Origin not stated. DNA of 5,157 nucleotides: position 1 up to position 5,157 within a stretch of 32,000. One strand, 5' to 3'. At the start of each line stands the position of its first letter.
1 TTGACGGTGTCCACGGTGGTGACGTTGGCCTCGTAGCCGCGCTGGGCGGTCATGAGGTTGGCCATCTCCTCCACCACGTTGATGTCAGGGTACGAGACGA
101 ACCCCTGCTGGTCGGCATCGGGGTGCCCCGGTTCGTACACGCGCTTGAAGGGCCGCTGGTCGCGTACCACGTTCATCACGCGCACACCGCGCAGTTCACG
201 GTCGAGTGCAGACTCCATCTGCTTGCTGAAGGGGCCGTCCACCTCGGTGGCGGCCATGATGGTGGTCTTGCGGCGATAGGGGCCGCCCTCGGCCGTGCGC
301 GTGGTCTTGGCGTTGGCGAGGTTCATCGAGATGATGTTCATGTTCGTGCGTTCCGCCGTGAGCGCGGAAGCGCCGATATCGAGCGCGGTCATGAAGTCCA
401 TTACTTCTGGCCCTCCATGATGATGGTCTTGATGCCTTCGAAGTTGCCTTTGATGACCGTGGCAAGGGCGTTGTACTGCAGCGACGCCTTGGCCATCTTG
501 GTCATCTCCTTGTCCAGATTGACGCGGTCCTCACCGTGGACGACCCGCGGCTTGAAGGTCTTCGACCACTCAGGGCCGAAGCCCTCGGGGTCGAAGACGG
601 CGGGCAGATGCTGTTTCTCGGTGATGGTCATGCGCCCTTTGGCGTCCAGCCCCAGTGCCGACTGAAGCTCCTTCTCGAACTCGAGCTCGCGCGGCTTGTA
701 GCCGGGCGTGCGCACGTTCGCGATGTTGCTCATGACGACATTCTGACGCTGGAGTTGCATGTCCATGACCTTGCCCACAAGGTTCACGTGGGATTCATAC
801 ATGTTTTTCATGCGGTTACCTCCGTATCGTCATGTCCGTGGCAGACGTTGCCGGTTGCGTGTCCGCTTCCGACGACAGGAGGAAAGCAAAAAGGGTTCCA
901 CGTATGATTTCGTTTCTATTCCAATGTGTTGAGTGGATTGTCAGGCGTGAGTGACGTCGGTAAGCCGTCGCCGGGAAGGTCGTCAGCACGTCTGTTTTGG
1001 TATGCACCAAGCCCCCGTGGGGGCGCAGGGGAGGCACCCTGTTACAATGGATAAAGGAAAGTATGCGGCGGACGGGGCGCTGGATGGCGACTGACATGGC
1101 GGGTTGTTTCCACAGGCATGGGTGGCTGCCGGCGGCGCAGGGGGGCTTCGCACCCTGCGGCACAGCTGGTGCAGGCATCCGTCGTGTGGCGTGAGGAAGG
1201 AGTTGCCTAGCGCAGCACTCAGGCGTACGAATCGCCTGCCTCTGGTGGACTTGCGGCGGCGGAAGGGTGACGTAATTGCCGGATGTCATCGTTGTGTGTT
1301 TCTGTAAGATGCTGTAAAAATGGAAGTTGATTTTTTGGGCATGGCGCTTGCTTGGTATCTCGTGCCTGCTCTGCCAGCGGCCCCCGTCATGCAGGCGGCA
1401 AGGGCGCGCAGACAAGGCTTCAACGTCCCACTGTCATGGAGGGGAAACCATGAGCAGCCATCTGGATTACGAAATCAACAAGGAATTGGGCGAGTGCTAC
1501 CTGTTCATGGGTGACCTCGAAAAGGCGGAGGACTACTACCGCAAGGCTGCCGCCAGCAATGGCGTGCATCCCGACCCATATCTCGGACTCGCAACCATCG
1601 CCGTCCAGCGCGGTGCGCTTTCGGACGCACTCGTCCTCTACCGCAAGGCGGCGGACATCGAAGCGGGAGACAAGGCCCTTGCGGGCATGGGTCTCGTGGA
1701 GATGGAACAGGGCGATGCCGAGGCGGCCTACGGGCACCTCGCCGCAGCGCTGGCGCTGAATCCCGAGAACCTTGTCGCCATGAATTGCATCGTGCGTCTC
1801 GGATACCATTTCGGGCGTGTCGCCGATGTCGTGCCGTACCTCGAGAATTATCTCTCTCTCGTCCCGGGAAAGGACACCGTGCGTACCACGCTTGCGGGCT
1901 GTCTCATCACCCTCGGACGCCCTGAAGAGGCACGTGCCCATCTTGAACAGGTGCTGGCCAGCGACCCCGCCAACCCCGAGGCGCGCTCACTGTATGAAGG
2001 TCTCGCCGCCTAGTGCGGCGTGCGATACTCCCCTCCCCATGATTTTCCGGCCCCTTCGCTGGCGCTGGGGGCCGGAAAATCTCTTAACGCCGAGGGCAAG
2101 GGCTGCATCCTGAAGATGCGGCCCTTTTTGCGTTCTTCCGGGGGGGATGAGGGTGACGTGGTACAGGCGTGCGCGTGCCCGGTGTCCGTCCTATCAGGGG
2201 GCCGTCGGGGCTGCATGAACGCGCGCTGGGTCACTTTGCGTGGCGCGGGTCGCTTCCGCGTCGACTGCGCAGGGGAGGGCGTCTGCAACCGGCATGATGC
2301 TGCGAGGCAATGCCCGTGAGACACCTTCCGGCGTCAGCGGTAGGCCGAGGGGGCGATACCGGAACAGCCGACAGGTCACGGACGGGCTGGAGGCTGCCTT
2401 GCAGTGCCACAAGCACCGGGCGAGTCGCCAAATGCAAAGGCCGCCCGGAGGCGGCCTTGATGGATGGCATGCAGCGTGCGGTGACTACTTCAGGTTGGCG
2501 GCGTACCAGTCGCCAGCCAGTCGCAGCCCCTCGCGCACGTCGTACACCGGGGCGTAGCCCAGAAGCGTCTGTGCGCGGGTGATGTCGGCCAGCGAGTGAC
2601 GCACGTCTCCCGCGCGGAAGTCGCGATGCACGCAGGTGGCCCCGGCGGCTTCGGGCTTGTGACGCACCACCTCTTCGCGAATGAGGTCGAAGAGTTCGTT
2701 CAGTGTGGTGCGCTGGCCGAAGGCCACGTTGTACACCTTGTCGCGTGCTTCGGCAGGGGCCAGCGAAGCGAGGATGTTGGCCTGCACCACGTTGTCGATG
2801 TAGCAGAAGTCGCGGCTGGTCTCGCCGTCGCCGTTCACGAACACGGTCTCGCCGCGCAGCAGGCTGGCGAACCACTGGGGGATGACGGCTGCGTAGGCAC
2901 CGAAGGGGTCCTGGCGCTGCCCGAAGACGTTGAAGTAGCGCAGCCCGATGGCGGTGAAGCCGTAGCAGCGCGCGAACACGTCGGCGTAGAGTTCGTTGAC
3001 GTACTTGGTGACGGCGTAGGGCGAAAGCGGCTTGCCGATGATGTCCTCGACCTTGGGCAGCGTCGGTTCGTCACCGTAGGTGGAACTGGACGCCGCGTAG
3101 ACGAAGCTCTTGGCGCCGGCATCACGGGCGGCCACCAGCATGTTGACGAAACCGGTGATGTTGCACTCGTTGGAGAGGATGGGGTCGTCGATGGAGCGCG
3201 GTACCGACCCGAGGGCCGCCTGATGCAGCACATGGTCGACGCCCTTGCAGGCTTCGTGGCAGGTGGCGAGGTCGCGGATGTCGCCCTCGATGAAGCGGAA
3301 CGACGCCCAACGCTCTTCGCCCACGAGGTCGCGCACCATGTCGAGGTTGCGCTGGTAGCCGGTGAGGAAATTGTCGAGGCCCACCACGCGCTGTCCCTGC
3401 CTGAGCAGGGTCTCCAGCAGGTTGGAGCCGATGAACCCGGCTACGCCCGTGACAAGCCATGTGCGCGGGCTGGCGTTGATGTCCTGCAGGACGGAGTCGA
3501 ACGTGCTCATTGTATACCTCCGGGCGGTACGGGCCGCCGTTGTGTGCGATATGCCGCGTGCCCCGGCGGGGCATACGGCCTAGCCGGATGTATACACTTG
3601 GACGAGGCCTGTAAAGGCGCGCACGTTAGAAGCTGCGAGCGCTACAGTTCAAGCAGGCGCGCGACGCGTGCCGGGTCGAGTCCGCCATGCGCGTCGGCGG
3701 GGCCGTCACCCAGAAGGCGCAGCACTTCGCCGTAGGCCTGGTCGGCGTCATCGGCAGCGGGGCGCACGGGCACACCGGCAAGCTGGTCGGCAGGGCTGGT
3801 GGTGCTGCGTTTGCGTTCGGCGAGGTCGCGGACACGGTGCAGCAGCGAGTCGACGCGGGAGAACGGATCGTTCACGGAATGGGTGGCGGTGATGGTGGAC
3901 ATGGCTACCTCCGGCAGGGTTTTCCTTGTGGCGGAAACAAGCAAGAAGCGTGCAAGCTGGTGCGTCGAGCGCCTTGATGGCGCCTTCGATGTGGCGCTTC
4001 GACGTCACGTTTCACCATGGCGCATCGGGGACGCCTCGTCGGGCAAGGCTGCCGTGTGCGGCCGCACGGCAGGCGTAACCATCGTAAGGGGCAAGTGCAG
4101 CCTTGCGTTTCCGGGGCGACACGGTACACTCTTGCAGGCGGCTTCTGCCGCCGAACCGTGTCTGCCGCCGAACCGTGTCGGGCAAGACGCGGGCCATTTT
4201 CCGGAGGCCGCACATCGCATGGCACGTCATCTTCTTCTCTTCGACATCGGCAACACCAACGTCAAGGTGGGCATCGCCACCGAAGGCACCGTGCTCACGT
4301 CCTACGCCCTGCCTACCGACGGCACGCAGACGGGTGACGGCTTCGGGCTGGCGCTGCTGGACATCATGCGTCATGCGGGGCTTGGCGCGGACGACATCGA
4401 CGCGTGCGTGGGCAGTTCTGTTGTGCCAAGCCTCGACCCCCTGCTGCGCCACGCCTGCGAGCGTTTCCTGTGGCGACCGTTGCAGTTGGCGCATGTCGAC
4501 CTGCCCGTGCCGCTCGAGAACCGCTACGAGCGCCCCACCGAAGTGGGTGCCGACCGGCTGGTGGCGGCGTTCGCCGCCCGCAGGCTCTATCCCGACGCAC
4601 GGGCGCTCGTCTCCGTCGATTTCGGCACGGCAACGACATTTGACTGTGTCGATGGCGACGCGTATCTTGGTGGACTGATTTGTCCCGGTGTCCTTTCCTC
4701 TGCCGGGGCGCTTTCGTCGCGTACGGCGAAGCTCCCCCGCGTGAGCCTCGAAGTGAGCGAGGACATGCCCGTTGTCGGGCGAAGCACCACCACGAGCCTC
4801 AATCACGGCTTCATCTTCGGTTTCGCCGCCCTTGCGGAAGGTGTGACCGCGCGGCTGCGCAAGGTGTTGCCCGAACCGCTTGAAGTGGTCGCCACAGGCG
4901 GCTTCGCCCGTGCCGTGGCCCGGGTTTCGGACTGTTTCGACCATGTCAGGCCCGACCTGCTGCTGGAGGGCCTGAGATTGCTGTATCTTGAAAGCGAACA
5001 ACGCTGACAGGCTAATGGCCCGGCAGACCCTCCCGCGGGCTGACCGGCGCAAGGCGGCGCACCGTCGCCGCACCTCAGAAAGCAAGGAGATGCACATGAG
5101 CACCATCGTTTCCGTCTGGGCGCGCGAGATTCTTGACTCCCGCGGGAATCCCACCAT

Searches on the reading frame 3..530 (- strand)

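Call 9: search_protein_families(library=pfam, proteins=[window:3-530:-], max_evalue=0.001)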
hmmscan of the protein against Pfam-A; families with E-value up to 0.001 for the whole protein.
window:3-530:- (176 aa): 2 families
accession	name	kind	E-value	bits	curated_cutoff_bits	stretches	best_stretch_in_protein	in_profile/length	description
PF06429.18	Flg_bbr_C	-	6.4e-12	45.2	23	1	141-176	1-36/46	Flagellar basal body rod FlgEFG protein C-terminal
PF00460.25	Flg_bb_rod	-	8.4e-06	26.1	20.7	1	50-77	1-28/31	Flagella basal body rod protein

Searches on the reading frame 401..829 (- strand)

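Call 9: search_protein_families(library=pfam, proteins=[window:401-829:-], max_evalue=0.001)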
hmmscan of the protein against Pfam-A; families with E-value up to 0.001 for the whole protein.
window:401-829:- (142 aa): 1 family
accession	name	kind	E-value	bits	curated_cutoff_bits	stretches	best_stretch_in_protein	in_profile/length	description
PF00460.25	Flg_bb_rod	-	8.9e-06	26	20.7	1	25-45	11-31/31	Flagella basal body rod protein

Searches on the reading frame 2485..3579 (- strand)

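Call 7: search_protein_families(library=pfam, proteins=[window:2485-3579:-], max_evalue=0.001)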
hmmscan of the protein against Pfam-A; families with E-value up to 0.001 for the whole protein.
window:2485-3579:- (364 aa): 7 families
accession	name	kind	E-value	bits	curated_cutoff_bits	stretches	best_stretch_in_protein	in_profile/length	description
PF01370.27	Epimerase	-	1.2e-56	192.3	20.9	1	41-286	1-240/240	NAD dependent epimerase/dehydratase family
PF16363.11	GDP_Man_Dehyd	-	6.5e-50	170.9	27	1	42-353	1-330/332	GDP-mannose 4,6 dehydratase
PF01073.25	3Beta_HSD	-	2.2e-18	66.7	22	1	42-274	1-231/280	3-beta hydroxysteroid dehydrogenase/isomerase family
PF02719.21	Polysacc_synt_2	-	6.6e-12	45.6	20.2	1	42-296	2-239/293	Polysaccharide biosynthesis protein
PF07993.18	NAD_binding_4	-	4.8e-07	29.6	20.1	1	43-172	1-145/258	Male sterility protein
PF13460.12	NAD_binding_10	-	3.1e-05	24.3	27.2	1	45-173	1-107/184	NAD(P)H-binding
PF04321.23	RmlD_sub_bind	-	0.00014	21.5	27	1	42-198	4-135/287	RmlD substrate binding domain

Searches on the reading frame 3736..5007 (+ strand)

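Call 7: search_protein_families(library=pfam, proteins=[window:3736-5007:+], max_evalue=0.001)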
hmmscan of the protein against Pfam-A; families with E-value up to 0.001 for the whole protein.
window:3736-5007:+ (423 aa): 1 family
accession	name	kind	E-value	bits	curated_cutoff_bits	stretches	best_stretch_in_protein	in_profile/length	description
PF03309.20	Pan_kinase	-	2.4e-57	194.5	24.7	1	166-372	1-204/205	Type III pantothenate kinase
